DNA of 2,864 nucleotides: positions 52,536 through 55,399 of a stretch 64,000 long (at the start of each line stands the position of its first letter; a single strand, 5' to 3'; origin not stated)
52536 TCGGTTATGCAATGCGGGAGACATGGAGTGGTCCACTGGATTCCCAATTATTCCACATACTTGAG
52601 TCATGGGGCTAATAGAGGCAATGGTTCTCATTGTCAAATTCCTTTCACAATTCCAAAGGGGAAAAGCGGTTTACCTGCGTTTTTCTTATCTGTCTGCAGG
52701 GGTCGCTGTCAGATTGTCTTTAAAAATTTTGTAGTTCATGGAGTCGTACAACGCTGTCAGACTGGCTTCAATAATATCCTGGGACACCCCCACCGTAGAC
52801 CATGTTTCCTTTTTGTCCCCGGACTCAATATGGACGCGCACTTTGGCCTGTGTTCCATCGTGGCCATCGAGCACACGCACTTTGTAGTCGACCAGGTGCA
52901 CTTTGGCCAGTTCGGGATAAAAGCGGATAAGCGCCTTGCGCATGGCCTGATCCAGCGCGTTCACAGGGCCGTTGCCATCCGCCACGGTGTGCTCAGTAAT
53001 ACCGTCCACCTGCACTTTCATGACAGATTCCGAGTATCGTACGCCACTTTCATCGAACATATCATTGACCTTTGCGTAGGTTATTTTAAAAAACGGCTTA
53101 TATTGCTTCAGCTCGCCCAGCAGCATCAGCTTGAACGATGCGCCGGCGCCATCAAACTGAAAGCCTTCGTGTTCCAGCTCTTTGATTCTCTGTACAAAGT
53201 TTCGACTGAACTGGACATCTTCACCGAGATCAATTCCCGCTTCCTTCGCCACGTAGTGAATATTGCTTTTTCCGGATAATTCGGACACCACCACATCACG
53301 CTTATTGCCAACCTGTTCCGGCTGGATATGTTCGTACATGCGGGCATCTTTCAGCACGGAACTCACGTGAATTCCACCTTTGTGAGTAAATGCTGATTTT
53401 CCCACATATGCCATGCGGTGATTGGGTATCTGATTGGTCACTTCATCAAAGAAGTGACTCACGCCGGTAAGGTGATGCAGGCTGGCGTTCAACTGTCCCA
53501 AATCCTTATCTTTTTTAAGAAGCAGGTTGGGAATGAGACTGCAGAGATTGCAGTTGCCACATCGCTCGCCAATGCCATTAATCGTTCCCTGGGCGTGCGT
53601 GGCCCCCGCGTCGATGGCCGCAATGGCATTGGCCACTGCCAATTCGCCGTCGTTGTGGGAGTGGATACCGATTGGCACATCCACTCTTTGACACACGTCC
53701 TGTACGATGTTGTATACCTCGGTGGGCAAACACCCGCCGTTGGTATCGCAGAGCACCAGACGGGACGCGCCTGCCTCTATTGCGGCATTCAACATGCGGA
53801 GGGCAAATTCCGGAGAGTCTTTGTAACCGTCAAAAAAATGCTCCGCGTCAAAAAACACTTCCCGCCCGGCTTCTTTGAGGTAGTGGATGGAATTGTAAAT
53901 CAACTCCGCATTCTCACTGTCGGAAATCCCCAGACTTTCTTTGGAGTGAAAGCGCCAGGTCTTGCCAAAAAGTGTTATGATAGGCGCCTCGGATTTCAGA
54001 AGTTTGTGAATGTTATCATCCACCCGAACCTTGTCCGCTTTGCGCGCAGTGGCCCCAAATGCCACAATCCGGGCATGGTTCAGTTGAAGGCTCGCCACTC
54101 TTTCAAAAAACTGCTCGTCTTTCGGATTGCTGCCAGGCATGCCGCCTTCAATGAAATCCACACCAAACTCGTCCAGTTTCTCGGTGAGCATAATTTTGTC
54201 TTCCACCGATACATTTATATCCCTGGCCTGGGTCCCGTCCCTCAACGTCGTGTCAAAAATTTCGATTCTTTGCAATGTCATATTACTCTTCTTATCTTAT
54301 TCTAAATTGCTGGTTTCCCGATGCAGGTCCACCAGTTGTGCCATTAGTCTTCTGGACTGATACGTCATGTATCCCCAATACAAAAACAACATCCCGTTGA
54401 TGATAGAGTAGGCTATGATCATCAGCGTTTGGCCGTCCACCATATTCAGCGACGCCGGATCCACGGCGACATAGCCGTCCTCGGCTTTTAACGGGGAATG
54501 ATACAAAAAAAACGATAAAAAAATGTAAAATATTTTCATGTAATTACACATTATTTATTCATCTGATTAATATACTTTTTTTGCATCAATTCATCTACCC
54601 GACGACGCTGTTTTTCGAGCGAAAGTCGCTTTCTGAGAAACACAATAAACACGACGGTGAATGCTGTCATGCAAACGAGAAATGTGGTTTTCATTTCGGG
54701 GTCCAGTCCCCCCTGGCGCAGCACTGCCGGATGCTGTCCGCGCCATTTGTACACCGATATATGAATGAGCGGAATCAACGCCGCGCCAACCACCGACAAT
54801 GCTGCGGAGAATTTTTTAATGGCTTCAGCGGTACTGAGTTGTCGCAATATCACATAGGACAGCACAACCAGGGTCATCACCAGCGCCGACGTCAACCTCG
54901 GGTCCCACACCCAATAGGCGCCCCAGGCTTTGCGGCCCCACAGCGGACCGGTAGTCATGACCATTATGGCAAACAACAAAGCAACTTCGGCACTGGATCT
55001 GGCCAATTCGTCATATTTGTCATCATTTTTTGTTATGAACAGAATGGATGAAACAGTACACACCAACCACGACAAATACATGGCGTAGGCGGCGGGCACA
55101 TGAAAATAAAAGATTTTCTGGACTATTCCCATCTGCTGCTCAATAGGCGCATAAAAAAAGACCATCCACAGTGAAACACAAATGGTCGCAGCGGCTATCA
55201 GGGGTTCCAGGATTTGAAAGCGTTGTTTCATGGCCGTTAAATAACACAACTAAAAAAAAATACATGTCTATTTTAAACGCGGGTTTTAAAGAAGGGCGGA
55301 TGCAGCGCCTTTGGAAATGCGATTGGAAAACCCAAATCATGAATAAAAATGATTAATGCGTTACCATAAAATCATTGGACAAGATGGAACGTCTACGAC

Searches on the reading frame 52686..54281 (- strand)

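Call 9: search_protein_families(library=pfam, proteins=[window:52686-54281:-])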
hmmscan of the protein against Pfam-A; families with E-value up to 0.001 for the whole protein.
window:52686-54281:- (531 aa): 3 families
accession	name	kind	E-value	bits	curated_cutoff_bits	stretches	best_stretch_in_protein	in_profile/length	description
PF00682.25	HMGL-like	-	3.3e-48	164.8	29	1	5-257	1-243/260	HMGL-like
PF08502.15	LeuA_dimer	-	5.6e-25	88.2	24.9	1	382-518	6-130/131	LeuA allosteric (dimerisation) domain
PF22617.1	HCS_D2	-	2.6e-16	60.2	27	1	293-370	2-78/82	Homocitrate synthase post-HMGL domain-like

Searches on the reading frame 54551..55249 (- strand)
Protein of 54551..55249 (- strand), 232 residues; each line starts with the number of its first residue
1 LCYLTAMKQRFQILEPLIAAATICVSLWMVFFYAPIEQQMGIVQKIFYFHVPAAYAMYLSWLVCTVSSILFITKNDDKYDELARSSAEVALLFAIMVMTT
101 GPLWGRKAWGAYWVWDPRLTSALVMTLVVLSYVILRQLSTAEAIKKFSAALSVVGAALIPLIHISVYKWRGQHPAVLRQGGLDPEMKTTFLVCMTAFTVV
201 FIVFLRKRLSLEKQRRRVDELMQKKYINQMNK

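Call 9: search_protein_families(library=pfam, proteins=[window:54551-55249:-])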
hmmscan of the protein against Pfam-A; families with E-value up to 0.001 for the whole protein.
window:54551-55249:- (232 aa): 1 family
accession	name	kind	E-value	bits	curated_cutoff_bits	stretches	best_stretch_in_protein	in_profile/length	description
PF01578.25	Cytochrom_C_asm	-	1.2e-23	84.3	29.9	1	8-170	28-208/212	Cytochrome C assembly protein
